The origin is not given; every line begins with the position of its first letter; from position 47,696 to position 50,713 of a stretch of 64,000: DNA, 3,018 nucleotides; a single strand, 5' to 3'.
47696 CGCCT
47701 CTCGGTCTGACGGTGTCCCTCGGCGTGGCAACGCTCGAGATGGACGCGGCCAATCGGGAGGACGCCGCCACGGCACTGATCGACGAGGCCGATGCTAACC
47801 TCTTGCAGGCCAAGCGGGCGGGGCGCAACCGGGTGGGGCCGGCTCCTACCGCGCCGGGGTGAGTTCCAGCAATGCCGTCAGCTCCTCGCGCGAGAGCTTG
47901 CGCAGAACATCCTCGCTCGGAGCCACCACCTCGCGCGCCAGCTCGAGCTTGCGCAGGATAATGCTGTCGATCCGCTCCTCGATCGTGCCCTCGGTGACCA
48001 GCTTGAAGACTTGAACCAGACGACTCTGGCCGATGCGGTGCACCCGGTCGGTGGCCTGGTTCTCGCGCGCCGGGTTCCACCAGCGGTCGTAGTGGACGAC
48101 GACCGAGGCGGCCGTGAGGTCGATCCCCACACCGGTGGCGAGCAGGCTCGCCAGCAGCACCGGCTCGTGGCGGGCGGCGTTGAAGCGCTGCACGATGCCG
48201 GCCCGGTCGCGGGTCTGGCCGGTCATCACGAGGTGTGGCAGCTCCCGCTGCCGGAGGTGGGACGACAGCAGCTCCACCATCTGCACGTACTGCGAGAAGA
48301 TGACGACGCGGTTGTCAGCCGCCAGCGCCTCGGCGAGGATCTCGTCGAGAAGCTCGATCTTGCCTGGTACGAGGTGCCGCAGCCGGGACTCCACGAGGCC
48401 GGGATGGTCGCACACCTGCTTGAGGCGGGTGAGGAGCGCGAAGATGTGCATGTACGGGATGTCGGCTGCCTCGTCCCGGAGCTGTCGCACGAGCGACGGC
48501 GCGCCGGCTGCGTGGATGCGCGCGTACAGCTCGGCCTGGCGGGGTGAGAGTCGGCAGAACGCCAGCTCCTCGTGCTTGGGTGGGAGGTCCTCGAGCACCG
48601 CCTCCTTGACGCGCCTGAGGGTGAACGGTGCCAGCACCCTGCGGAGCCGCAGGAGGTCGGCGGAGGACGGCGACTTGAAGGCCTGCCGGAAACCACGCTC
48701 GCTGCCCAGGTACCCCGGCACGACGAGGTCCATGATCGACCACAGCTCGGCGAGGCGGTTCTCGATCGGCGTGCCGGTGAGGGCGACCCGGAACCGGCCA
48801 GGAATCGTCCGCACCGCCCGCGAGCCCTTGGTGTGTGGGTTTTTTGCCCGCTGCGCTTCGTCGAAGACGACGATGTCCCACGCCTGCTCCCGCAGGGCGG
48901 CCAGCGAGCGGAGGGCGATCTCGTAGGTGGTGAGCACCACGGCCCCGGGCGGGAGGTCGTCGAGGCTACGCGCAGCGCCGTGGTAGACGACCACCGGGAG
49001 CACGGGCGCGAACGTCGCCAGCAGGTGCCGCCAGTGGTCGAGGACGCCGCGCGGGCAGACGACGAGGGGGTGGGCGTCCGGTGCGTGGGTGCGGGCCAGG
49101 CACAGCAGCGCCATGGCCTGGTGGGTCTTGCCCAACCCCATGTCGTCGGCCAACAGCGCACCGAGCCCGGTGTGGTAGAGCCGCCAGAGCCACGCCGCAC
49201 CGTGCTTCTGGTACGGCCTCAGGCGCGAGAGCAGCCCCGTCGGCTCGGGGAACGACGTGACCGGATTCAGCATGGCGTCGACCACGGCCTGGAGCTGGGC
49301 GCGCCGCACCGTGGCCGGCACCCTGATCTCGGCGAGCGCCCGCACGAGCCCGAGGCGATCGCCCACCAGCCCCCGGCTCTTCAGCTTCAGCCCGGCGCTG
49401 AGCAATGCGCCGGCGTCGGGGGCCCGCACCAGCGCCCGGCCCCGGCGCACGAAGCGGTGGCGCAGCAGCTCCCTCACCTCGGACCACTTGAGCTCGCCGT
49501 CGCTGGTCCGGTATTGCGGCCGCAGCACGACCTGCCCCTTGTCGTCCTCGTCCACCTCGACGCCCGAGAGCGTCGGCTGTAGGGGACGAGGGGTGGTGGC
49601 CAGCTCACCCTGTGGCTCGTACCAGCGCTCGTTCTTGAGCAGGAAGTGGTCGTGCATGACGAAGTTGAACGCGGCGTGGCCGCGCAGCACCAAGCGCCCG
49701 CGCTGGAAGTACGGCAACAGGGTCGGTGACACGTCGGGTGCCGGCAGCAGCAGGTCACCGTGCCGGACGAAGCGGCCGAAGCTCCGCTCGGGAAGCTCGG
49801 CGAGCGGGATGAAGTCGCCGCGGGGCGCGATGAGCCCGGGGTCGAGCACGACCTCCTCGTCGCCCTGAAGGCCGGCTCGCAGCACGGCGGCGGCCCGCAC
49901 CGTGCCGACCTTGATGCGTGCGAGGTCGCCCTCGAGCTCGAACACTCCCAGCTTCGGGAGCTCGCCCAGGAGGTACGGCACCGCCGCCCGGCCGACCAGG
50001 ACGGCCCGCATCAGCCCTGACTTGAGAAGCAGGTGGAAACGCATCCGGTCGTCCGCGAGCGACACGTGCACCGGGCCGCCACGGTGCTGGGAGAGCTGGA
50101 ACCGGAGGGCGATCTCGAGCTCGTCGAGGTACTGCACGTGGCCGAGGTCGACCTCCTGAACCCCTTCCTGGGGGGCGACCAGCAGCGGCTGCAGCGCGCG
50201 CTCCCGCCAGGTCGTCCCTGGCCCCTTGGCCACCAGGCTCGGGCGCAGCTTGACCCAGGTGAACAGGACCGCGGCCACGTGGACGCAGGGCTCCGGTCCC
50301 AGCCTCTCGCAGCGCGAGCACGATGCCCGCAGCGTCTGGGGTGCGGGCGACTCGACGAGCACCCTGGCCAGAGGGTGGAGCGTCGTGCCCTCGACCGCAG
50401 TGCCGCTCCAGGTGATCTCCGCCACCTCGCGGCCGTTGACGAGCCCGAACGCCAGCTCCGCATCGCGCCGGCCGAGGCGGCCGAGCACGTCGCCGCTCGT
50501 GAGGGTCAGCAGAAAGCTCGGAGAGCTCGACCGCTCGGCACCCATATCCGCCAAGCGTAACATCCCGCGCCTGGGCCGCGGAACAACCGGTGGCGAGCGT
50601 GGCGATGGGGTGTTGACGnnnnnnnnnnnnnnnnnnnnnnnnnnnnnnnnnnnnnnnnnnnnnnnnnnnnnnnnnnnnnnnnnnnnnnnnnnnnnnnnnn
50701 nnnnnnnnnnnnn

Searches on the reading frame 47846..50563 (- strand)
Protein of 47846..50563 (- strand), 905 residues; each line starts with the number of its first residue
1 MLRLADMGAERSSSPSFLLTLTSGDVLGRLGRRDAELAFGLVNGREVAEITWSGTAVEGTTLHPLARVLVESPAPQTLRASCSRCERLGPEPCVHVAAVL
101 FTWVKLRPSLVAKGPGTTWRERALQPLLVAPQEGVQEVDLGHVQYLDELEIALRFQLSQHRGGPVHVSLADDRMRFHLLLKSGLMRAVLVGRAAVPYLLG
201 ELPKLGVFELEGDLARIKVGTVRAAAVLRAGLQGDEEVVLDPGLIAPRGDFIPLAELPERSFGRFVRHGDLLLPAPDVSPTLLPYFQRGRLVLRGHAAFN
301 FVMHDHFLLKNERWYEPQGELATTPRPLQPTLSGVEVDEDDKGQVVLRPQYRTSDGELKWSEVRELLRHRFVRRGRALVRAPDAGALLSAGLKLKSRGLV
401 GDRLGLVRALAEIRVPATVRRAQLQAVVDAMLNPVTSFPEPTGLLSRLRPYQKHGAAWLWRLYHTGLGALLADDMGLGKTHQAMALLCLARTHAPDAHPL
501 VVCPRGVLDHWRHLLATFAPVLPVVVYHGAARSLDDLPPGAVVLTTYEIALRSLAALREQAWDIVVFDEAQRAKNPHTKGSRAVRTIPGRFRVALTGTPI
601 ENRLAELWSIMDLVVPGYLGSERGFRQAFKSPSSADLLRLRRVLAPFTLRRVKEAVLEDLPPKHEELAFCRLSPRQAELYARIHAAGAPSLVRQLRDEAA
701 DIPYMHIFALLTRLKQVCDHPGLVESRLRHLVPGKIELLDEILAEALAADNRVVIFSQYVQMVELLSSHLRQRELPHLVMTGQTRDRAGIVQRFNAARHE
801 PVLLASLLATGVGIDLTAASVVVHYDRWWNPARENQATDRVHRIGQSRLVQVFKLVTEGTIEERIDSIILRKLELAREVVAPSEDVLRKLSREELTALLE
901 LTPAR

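Call 10: search_protein_families(library=pfam, proteins=[window:47846-50563:-], max_evalue=0.0001)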
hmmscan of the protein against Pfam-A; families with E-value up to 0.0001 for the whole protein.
window:47846-50563:- (905 aa): 3 families
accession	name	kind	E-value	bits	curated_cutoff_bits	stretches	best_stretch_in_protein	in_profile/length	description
PF00176.29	SNF2-rel_dom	-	2.8e-59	201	24.9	1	451-723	1-290/290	SNF2-related domain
PF00271.37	Helicase_C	-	1e-18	68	23.5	1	735-845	2-110/110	Helicase conserved C-terminal domain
PF04851.21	ResIII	-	2.3e-05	24.8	22.5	1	447-600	3-163/164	Type III restriction enzyme, res subunit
